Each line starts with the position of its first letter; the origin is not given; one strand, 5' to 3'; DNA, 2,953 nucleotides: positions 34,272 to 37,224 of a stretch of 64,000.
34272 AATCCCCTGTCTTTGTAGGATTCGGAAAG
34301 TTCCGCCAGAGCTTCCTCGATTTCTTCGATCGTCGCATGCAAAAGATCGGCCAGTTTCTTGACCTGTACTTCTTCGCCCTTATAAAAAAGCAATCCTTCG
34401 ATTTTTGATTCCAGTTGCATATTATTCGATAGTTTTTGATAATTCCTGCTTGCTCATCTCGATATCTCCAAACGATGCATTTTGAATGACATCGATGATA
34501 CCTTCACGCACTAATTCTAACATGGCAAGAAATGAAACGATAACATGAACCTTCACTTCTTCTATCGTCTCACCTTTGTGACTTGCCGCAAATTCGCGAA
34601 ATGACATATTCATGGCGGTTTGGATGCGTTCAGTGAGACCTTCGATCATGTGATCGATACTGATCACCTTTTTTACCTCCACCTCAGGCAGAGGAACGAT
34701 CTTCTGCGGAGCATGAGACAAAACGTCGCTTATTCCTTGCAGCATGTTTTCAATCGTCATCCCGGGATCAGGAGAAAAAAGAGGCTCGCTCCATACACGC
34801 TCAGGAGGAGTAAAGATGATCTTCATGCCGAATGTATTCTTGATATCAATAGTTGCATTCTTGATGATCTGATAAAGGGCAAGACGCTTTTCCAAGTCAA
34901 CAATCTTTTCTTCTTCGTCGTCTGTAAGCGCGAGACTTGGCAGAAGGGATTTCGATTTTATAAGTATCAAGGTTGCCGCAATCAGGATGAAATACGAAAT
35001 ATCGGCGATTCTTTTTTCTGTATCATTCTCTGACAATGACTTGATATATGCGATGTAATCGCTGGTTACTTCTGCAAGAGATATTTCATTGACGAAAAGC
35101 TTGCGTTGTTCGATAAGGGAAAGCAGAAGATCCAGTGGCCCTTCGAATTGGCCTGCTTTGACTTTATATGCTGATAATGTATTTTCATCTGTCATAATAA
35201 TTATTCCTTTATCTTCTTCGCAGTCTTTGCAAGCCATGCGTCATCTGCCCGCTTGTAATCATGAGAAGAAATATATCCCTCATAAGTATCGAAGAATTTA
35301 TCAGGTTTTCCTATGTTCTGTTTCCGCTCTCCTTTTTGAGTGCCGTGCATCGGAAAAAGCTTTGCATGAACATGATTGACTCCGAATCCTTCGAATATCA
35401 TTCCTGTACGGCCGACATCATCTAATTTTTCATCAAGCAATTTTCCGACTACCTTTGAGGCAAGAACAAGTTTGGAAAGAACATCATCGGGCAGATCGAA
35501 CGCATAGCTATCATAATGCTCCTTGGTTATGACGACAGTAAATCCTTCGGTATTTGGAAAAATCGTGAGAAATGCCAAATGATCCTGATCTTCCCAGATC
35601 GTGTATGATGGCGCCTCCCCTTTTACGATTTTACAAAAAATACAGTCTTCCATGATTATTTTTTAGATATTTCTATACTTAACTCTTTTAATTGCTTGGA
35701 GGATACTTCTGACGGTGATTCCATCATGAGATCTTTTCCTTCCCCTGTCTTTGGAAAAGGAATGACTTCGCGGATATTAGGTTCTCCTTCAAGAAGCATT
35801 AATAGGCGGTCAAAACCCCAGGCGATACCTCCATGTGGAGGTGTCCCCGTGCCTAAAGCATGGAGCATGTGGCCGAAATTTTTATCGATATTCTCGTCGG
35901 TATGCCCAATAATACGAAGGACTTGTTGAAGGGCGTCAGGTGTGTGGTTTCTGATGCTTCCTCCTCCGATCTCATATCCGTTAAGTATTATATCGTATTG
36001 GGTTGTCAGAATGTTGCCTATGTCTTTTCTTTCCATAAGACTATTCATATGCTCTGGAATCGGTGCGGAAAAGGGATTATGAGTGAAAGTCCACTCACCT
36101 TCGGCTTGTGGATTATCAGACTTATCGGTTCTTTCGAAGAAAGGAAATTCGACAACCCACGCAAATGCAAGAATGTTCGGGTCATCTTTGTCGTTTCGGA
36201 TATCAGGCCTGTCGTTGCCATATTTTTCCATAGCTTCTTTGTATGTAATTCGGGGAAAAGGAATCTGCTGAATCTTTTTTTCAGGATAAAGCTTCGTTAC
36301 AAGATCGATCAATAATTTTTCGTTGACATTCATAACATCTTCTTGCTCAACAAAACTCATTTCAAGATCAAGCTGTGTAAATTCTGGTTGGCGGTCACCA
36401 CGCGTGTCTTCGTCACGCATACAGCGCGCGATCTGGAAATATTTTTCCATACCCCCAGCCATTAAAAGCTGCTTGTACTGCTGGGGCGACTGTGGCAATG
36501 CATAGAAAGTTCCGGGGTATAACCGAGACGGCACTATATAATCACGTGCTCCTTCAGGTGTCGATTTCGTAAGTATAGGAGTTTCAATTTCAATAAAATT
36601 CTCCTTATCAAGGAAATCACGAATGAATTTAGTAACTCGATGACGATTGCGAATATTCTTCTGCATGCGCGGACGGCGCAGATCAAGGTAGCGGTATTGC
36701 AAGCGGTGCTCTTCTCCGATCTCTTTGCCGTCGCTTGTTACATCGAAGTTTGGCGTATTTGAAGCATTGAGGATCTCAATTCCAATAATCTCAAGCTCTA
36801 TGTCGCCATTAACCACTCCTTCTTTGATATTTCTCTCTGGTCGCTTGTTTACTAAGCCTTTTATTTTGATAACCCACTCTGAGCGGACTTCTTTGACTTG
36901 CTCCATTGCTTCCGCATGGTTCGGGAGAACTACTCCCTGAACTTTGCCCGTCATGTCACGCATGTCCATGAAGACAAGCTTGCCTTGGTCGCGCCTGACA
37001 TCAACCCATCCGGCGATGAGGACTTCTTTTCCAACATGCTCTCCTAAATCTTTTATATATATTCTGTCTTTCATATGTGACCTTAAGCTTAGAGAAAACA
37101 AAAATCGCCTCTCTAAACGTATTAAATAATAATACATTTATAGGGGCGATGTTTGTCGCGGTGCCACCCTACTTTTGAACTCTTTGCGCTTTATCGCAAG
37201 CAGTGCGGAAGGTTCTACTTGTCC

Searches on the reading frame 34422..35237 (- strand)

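Call 6: search_protein_families(library=ncbifam, proteins=[window:34422-35237:-])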
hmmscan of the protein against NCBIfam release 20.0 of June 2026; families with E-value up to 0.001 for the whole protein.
window:34422-35237:- (271 aa): 5 families
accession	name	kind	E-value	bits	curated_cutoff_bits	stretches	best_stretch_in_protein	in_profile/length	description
NF000994.0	PRK00104.1-3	equivalog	1.4e-29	103.5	234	1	24-265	4-242/246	segregation/condensation protein A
NF000995.0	PRK00104.1-4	equivalog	5.9e-28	97.9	315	1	23-265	4-247/251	segregation/condensation protein A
NF000993.0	PRK00104.1-2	equivalog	1.3e-22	80.6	268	1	26-265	3-234/237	segregation/condensation protein A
NF000992.0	PRK00104.1-1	equivalog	1.3e-15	57.6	417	1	24-114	3-91/247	segregation/condensation protein A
NF001751.0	PRK00478.1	equivalog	3.2e-10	39.5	436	1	19-116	156-247/505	segregation/condensation protein A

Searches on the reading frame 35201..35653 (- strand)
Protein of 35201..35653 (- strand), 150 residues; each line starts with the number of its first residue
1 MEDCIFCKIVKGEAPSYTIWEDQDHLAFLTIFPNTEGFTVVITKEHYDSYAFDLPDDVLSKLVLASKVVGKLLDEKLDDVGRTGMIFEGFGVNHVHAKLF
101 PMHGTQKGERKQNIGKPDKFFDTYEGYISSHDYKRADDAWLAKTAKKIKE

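Call 6: search_protein_families(library=ncbifam, proteins=[window:35201-35653:-])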
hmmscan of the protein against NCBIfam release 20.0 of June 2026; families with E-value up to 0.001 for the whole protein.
window:35201-35653:- (150 aa): 1 family
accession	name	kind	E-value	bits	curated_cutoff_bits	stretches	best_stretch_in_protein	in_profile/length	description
NF045834.1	M_plasma_HinT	exception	1.2e-07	32.5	130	1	5-69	1-64/102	histidine triad protein HinT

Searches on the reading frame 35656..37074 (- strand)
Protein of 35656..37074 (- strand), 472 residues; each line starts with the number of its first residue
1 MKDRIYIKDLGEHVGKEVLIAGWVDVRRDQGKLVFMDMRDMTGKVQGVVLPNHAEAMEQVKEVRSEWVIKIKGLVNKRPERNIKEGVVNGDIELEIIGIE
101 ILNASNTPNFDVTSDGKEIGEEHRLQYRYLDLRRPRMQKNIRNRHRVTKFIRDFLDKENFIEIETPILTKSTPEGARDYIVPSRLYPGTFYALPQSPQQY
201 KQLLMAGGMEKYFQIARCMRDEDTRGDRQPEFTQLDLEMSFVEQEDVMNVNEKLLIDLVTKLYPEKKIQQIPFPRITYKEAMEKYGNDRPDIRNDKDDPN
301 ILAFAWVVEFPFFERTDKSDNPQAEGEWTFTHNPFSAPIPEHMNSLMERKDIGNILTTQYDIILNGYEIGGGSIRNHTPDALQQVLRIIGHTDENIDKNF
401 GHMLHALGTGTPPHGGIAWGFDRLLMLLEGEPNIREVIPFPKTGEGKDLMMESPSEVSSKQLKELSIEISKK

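Call 6: search_protein_families(library=ncbifam, proteins=[window:35656-37074:-])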
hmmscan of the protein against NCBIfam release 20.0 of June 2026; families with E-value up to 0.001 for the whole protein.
window:35656-37074:- (472 aa): 16 families
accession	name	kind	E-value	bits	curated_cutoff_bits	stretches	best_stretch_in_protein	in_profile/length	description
NF001750.0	PRK00476.1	equivalog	3.9e-189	629.8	443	2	12-295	15-296/590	aspartate--tRNA ligase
TIGR00459.1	aspS_bact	equivalog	3.9e-170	567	373.85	2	3-296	3-292/586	aspartate--tRNA ligase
NF009460.0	PRK12820.1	equivalog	2.8e-129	432.4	1379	2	3-295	22-324/723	bifunctional aspartyl-tRNA synthetase/aspartyl/glutamyl-tRNA amidotransferase subunit C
NF003483.0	PRK05159.1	equivalog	6.1e-67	226.4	353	1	2-442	3-431/438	aspartate--tRNA(Asn) ligase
TIGR00458.1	aspS_nondisc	equivalog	2.5e-60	204.7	368.4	1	7-442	3-421/428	aspartate--tRNA(Asn) ligase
NF001756.1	PRK00484.1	subfamily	3.8e-45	154.5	468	1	11-442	47-484/488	lysine--tRNA ligase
NF003037.0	PRK03932.1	equivalog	1.4e-43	149.5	414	1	6-443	5-445/451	asparagine--tRNA ligase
TIGR00457.1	asnS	equivalog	8e-40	137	342.6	1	8-444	9-450/455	asparagine--tRNA ligase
TIGR00499.1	lysS_bact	equivalog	4.4e-39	134.5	427.6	1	12-443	50-492/496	lysine--tRNA ligase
NF002821.0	PRK02983.1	equivalog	6.8e-31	107.1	742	2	12-257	656-894/1102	bifunctional lysylphosphatidylglycerol synthetase/lysine--tRNA ligase LysX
NF009101.0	PRK12445.1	subfamily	3.8e-26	91.7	1026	1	14-442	64-500/505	lysine--tRNA ligase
TIGR00462.1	genX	equivalog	6.8e-23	81.6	286.9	2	142-288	2-145/304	EF-P lysine aminoacylase EpmA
NF005054.0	PRK06462.1-4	equivalog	1e-19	70.8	309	1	126-320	10-219/318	asparagine synthetase A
NF006828.0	PRK09350.1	equivalog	5.9e-18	65.2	264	2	138-285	13-156/325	elongation factor P--(R)-beta-lysine ligase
NF005052.0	PRK06462.1-1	equivalog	1.3e-17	64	368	1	124-263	32-174/353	asparagine synthetase A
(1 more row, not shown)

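Call 9: find_related_loci(query=window:35656-37074:-, collection=genome_contigs, flank=3000)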
Query window:35656-37074:- (472 aa) in genome_contigs; peptide patterns used: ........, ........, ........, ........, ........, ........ (x = any residue, [..] = any of these).
599 stretches matched a pattern (row limit reached: there are more); 573 encode a relative of the query (tblastn E <= 1e-3); the best 80 are kept; 80 distinct loci.
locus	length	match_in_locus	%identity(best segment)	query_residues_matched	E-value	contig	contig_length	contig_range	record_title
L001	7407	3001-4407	81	3-471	0e+0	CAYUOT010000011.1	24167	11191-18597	MAG TPA_asm: uncultured Candidatus Saccharibacteria bacterium isolate SRP192927_co4_916 genome assembly, contig: NODE_38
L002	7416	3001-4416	81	1-472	0e+0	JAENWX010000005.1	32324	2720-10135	MAG: Candidatus Paceibacterota bacterium isolate 5_8_m_bin13 k141_706032_length_32324_cov_90.9314, whole genome shotgun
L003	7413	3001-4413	78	1-471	0e+0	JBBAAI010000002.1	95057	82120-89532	MAG: Candidatus Paceibacterota bacterium isolate SO_2017_GW3_38 scaffold_233_c1_OW296A_2017, whole genome shotgun sequen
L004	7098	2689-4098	80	1-470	0e+0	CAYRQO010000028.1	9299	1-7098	MAG TPA_asm: uncultured Candidatus Saccharibacteria bacterium isolate SRP286056_co1_511 genome assembly, contig: NODE_97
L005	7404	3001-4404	78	4-471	0e+0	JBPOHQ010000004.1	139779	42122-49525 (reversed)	MAG: Candidatus Nomurabacteria bacterium isolate MAG_121 c_000000368230, whole genome shotgun sequence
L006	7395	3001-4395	76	4-469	0e+0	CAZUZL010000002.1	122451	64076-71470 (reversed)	MAG TPA_asm: uncultured Candidatus Saccharibacteria bacterium isolate SRP296810_co1_403 genome assembly, contig: NODE_12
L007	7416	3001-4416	79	1-472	0e+0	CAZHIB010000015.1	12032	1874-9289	MAG TPA_asm: uncultured Candidatus Saccharibacteria bacterium isolate binchicken_co269_246 genome assembly, contig: NODE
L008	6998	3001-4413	76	1-471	0e+0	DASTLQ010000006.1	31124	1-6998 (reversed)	MAG TPA_asm: Candidatus Paceibacterota bacterium isolate SMAG_U3062 k141_309106, whole genome shotgun sequence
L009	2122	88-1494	76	1-469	0e+0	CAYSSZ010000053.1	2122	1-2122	MAG TPA_asm: uncultured Candidatus Saccharibacteria bacterium isolate SRP192927_co6_844 genome assembly, contig: NODE_16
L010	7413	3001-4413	75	1-472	0e+0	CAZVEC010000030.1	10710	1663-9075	MAG TPA_asm: uncultured Candidatus Saccharibacteria bacterium isolate SRP050083_co2_123 genome assembly, contig: NODE_48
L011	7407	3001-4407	77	1-469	0e+0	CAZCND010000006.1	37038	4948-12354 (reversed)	MAG TPA_asm: uncultured Candidatus Saccharibacteria bacterium isolate SRP192927_co3_354 genome assembly, contig: NODE_20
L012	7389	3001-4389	74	3-472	0e+0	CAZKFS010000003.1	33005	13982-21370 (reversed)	MAG TPA_asm: uncultured Candidatus Saccharibacteria bacterium isolate binchicken_co264_1 genome assembly, contig: NODE_7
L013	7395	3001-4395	73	1-472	0e+0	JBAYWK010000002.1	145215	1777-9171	MAG: Candidatus Paceibacterota bacterium isolate SO_2016_LW3_81 scaffold00158_LW162_2016, whole genome shotgun sequence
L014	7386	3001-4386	73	4-472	0e+0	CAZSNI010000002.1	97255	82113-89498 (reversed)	MAG TPA_asm: uncultured Candidatus Saccharibacteria bacterium isolate SRP286056_co1_435 genome assembly, contig: NODE_16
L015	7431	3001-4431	72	1-472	0e+0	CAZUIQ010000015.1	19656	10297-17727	MAG TPA_asm: uncultured Candidatus Saccharibacteria bacterium isolate SRP285395_co1_163 genome assembly, contig: NODE_42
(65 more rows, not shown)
